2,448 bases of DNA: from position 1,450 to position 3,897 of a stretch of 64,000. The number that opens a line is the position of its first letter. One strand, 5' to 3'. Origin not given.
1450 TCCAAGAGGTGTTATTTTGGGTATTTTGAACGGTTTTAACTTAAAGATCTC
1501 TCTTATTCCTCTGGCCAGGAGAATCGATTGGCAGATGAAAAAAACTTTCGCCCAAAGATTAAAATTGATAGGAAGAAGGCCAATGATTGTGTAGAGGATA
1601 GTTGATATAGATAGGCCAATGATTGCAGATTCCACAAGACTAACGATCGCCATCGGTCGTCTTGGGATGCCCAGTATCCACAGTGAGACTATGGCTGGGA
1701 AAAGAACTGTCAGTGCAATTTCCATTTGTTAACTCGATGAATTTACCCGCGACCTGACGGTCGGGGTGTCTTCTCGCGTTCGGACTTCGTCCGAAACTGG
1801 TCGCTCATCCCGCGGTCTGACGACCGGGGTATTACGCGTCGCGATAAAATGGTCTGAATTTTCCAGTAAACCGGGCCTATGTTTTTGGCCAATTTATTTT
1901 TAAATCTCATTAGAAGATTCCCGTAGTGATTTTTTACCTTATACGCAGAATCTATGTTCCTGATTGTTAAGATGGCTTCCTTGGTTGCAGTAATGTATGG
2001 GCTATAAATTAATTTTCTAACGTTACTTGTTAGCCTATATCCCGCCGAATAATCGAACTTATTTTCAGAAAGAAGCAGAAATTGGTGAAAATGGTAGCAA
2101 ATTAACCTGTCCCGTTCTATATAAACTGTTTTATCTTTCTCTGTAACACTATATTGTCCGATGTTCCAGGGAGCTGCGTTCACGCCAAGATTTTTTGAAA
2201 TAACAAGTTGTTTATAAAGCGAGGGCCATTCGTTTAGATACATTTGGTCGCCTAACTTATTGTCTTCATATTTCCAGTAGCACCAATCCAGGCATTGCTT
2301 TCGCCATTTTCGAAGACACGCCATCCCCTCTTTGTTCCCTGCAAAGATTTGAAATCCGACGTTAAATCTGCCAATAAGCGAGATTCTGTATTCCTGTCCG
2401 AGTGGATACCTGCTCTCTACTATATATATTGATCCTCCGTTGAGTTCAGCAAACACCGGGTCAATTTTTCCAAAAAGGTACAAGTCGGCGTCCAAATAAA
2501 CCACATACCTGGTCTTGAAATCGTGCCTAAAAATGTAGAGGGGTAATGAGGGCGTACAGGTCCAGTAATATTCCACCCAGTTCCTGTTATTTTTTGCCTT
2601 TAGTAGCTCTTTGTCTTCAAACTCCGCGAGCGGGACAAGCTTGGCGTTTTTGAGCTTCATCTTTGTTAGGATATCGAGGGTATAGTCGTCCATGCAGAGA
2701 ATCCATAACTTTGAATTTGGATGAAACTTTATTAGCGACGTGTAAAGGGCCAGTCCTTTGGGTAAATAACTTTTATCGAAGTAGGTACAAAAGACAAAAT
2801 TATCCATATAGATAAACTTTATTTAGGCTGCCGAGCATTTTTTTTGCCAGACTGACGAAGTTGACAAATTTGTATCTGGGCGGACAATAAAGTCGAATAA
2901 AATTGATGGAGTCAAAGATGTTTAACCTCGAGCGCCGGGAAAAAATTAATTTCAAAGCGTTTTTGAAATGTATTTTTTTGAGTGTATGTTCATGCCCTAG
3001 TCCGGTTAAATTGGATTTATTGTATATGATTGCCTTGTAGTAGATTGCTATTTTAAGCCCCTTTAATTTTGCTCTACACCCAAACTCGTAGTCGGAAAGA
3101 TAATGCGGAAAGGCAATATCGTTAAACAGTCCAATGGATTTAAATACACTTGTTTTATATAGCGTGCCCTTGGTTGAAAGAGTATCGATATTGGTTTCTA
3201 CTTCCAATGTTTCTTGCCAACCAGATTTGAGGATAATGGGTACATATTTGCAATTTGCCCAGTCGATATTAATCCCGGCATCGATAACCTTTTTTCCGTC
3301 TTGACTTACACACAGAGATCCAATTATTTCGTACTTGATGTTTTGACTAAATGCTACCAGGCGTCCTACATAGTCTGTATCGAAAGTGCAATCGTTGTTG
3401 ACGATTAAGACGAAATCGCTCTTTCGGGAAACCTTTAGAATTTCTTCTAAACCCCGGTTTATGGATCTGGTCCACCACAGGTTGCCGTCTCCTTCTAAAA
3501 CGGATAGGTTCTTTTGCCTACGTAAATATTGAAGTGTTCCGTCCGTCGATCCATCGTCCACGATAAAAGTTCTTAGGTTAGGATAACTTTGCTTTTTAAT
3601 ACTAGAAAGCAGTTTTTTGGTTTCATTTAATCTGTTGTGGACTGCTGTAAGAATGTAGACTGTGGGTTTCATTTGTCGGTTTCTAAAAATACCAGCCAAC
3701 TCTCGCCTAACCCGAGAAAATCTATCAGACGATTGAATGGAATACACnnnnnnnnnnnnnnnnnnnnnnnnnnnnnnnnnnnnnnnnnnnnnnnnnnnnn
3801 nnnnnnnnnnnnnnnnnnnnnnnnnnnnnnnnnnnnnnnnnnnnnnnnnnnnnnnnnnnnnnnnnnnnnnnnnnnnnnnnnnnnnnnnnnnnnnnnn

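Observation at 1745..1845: Triple-hairpin GC-rich element with compensatory base changes at a gene junction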

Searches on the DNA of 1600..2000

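Call 11: search_rna_families(source=window, start=1600, end=2000, threshold=evalue, max_evalue=10)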
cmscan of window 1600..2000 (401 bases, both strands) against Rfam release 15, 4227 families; matches with E-value up to 10: 0.
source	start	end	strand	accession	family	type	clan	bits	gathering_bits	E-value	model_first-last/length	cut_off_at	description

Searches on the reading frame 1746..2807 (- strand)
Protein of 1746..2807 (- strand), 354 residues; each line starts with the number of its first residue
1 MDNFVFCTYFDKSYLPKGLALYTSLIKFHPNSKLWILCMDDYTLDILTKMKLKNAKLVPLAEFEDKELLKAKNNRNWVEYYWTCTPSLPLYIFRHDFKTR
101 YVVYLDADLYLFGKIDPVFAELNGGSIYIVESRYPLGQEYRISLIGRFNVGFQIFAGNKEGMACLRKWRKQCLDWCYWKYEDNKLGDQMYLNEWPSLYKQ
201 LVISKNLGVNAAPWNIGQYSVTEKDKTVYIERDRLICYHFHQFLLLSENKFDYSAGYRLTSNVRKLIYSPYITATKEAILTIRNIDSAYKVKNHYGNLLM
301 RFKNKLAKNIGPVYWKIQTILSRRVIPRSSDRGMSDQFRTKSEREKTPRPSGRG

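Call 9: find_encoding_contigs(protein=window:1746-2807:-, flank=10000, max_places=10)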
Protein window:1746-2807:- (354 aa): no gene with exactly this product is on record in the collection.

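Call 12: find_homologous_proteins(query=window:1746-2807:-)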
Query window:1746-2807:- (354 aa): 1149 proteins with E <= 0.001 among 2074 candidates; the best 120 are listed.
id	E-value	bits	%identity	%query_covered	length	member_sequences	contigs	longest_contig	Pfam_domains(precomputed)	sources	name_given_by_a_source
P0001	1.2e-244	829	100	100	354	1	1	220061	-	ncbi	-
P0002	1.9e-129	450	58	89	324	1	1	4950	PF01501.27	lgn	-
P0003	2.1e-123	430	58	90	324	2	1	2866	PF01501.27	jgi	-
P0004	5.7e-120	419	56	90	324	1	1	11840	PF01501.27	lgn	-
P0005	2.0e-119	417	56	90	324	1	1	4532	PF01501.27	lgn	-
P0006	1.2e-118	415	56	88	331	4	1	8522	-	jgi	-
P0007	3.8e-118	413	57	90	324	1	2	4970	-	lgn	-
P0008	7.9e-118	412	57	90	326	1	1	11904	PF01501.27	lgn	-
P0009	1.9e-117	411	55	90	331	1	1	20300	PF01501.27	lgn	-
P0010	2.2e-117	410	54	91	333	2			-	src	-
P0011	2.6e-117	410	55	90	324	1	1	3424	PF01501.27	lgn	-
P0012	3.7e-116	406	54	90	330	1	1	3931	-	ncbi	-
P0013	6.6e-116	405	54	90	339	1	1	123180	-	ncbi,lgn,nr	ncbi:glycosyltransferase [Patescibacteria group bacterium]|nr:glycosyltransferase [Patescibacteria g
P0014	8.6e-116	405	56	90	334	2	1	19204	-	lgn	-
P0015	1.1e-115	405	56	90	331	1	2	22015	PF01501.27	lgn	-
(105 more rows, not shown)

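Call 13: find_encoding_contigs(protein=P0001, flank=10000, max_places=5)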
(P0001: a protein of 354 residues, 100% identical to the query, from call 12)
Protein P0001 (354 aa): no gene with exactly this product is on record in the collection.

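Call 62: search_protein_families(library=pfam, proteins=[window:1746-2807:-], max_evalue=0.01)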
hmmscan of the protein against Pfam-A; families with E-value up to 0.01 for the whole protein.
window:1746-2807:- (354 aa): 1 family
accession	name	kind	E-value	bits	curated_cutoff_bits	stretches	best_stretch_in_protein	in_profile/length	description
PF01501.26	Glyco_transf_8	-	0.00097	19.2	24.3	1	10-132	6-133/253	Glycosyl transferase family 8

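Call 64: list_cluster_members(proteins=[P0001, P0153, P0122, P0132])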
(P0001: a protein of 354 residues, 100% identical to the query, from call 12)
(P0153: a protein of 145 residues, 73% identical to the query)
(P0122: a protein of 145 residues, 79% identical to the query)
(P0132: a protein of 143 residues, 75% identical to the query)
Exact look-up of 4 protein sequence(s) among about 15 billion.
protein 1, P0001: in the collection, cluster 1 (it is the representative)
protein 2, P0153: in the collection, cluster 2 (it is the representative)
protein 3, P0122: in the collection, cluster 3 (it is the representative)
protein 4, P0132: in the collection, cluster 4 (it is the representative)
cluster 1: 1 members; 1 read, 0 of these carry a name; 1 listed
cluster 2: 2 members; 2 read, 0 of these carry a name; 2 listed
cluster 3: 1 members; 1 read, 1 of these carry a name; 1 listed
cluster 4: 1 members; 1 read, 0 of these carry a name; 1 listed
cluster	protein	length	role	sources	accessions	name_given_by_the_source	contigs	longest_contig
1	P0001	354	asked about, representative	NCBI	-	-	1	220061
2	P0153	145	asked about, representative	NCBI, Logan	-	-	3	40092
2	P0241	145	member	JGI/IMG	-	-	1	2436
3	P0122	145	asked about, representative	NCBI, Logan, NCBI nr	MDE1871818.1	MAG: IS200/IS605 family transposase [Candidatus Micrarchaeota archaeon] | IS200/IS605 family transposase [Candidatus Micrarchaeota archaeon]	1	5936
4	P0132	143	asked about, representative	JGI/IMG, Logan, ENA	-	-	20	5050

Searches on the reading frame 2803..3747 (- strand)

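Call 62: search_protein_families(library=pfam, proteins=[window:2803-3747:-], max_evalue=0.01)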
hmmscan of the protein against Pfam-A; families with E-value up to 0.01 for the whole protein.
window:2803-3747:- (315 aa): 4 families
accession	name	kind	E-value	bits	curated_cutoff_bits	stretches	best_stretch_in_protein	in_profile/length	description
PF00535.33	Glycos_transf_2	-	9.8e-16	58.6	23.3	1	32-150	2-119/168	Glycosyl transferase family 2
PF13641.12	Glyco_tranf_2_3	-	1.3e-07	32.3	27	1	44-244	17-212/230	Glycosyltransferase like family 2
PF13632.12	Glyco_trans_2_3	-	0.0006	20.1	27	1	113-268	2-147/198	Glycosyl transferase family group 2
PF13704.12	Glyco_tranf_2_4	-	0.0021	18.9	27.5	1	60-119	22-81/98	Glycosyl transferase family 2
